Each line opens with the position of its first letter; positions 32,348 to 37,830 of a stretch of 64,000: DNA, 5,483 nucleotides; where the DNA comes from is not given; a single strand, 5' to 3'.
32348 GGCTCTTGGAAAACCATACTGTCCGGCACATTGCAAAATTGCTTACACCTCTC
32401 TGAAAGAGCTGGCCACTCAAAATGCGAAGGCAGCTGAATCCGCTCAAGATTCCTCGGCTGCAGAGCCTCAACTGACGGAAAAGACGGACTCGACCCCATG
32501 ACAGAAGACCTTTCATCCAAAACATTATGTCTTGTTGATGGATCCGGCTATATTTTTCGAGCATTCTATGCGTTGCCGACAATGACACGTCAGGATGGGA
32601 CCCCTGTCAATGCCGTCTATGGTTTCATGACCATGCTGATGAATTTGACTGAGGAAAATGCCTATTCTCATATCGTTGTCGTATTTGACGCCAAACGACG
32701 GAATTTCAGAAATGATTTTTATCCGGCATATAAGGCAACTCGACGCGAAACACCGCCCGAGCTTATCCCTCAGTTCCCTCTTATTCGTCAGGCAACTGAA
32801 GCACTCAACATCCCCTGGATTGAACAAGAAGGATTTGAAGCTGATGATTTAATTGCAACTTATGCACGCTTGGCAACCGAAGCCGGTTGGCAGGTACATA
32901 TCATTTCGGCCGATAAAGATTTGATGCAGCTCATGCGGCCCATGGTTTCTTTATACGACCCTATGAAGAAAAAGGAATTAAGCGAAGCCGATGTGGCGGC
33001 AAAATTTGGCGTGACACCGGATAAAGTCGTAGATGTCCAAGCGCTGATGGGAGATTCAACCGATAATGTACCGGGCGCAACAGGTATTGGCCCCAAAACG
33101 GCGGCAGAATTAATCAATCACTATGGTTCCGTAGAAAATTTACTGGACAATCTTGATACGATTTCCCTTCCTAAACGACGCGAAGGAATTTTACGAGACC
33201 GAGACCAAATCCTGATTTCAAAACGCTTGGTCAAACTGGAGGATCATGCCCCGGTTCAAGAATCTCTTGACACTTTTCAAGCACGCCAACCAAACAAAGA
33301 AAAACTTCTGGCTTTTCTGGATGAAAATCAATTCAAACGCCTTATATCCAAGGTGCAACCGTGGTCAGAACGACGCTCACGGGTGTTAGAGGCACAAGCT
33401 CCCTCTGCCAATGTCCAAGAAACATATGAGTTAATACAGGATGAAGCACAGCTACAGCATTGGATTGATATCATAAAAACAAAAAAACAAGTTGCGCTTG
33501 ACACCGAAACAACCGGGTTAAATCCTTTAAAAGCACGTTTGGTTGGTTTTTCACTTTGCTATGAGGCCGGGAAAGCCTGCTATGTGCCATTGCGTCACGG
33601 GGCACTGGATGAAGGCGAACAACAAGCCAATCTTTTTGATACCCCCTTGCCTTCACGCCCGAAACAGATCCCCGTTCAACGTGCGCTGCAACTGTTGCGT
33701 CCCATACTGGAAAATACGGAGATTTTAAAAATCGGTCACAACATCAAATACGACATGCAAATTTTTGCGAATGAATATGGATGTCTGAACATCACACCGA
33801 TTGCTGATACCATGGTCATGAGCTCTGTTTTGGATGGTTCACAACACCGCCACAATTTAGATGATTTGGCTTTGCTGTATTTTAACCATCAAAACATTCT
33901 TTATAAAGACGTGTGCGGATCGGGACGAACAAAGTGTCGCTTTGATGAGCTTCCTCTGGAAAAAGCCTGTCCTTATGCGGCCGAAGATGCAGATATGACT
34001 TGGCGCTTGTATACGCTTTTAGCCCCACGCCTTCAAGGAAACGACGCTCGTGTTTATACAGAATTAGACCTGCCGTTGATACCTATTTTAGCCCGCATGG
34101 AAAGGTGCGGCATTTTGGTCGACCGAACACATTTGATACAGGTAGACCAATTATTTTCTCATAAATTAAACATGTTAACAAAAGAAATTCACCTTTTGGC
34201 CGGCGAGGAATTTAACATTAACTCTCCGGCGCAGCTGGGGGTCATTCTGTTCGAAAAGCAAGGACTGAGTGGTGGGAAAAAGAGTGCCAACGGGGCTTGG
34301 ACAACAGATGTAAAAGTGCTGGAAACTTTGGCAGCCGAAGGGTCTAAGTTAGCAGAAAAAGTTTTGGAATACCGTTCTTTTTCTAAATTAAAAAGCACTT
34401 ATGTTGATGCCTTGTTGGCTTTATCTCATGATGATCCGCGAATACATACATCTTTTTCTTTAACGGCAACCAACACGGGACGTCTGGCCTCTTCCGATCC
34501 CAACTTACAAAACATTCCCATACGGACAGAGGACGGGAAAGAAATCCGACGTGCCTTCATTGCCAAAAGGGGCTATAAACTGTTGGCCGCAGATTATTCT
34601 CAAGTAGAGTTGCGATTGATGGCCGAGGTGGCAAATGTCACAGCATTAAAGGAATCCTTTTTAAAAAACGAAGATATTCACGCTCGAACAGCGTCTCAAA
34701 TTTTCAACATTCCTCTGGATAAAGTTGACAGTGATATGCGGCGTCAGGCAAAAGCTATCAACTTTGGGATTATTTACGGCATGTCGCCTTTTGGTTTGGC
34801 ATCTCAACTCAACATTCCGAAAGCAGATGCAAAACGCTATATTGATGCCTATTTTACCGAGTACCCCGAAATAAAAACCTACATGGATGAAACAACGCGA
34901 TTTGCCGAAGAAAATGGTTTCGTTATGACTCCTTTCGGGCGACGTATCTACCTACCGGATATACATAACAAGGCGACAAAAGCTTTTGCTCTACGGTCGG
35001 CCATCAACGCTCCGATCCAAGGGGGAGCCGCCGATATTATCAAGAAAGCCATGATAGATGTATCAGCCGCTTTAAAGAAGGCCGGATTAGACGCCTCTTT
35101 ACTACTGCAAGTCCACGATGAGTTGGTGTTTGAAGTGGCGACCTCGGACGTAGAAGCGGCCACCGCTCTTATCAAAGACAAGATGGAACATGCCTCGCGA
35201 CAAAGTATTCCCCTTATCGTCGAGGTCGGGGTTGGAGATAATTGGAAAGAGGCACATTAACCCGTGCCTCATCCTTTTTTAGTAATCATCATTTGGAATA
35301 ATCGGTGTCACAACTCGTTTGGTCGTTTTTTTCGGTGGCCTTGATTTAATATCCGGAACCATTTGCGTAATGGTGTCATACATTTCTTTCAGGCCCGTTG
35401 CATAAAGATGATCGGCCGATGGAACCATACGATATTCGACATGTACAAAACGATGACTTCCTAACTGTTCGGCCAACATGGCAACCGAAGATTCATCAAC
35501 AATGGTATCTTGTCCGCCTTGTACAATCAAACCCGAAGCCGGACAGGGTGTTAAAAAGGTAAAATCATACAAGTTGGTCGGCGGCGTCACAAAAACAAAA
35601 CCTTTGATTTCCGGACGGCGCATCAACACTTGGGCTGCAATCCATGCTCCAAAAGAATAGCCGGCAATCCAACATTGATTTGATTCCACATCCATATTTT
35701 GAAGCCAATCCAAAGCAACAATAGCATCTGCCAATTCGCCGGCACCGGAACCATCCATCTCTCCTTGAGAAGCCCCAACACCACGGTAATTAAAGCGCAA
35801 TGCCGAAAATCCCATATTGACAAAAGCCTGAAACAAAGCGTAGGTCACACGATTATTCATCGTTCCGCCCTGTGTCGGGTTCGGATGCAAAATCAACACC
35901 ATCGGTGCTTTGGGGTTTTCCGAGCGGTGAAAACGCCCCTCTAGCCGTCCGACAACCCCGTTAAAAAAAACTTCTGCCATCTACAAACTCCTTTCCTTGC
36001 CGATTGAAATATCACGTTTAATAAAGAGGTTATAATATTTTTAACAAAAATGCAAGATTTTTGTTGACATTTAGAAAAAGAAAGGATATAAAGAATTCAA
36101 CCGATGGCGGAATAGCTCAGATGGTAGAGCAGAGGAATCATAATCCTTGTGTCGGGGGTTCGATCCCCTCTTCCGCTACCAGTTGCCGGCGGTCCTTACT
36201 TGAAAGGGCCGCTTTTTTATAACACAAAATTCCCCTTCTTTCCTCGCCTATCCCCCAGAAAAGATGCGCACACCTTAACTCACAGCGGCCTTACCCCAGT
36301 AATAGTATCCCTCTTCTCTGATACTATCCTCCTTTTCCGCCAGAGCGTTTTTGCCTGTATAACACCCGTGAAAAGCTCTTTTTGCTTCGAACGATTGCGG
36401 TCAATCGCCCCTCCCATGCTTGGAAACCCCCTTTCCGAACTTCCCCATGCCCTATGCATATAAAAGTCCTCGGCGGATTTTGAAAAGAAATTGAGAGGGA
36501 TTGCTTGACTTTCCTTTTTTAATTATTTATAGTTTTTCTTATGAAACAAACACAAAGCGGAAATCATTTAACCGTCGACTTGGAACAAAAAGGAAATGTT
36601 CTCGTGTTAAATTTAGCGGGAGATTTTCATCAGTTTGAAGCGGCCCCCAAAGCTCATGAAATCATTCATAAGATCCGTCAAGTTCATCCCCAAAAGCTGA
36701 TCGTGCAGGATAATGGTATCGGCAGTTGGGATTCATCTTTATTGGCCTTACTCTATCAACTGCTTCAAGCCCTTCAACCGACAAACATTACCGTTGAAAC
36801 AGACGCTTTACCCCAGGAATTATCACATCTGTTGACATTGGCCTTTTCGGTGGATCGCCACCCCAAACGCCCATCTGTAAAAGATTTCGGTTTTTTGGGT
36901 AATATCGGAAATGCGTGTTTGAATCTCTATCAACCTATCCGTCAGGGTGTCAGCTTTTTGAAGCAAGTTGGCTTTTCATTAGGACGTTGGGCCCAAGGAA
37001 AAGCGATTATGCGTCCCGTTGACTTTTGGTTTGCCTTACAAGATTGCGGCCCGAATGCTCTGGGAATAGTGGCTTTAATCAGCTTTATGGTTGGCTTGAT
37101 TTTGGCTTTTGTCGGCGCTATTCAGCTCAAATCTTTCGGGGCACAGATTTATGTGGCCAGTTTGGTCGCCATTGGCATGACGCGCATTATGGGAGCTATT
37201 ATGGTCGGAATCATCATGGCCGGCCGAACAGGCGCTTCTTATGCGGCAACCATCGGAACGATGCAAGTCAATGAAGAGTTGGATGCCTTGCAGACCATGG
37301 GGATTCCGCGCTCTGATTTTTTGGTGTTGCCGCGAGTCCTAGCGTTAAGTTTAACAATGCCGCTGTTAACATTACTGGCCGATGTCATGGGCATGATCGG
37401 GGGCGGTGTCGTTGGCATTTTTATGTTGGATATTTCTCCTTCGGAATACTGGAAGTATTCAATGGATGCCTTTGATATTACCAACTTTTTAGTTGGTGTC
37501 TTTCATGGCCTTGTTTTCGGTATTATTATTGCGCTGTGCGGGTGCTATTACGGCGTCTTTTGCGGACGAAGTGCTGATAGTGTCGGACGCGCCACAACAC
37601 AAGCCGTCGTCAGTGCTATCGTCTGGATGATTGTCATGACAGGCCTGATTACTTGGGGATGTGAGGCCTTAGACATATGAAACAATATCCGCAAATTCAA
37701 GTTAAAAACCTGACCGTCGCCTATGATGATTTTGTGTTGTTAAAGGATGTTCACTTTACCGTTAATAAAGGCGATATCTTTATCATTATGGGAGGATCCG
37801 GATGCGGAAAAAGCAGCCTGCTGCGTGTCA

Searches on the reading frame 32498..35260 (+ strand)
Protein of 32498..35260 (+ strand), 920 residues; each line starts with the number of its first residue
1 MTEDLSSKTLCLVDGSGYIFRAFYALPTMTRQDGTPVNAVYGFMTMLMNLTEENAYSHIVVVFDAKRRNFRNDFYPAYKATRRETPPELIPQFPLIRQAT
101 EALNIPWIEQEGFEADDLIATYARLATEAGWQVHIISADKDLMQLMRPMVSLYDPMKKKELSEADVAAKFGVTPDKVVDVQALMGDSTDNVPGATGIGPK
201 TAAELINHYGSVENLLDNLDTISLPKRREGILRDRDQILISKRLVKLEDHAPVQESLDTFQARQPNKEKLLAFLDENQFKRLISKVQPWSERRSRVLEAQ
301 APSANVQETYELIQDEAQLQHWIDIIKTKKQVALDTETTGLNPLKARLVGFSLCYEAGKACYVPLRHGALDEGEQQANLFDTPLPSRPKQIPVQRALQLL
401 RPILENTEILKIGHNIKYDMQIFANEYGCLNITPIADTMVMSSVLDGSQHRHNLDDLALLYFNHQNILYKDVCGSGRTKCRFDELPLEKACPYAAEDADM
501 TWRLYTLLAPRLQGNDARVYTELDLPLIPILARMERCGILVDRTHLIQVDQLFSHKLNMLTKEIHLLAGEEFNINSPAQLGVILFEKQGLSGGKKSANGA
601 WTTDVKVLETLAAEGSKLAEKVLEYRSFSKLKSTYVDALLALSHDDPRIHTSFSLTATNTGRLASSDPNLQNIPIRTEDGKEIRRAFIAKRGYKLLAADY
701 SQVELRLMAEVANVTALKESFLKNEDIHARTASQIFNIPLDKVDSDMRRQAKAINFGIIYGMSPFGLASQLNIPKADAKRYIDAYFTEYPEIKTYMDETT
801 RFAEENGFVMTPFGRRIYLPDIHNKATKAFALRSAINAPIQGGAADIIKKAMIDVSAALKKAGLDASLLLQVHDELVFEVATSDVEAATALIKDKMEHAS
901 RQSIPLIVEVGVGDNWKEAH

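Call 51: search_protein_families(library=pfam, proteins=[window:32498-35260:+], max_evalue=0.00001)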
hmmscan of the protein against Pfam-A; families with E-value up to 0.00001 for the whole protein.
window:32498-35260:+ (920 aa): 4 families
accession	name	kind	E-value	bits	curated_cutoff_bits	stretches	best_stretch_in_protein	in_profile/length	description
PF00476.26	DNA_pol_A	-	1.6e-148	495.2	34.3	1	545-918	3-381/381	DNA polymerase family A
PF02739.22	5_3_exonuc_N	-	2.5e-57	193.6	34.3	1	10-171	2-164/164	5'-3' exonuclease, N-terminal resolvase-like domain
PF01612.26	DNA_pol_A_exo1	-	7.1e-34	117.5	23.6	1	310-512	1-172/173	3'-5' exonuclease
PF01367.25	5_3_exonuc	-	4.1e-29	101.4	40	1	172-268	1-97/97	5'-3' exonuclease, C-terminal SAM fold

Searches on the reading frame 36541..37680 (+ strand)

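Call 51: search_protein_families(library=pfam, proteins=[window:36541-37680:+], max_evalue=0.00001)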
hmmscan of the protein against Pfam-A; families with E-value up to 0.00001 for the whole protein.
window:36541-37680:+ (379 aa): 1 family
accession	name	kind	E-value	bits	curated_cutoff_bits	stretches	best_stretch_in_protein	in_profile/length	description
PF02405.21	MlaE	-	6.2e-68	229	22.5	1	165-371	4-210/212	Permease MlaE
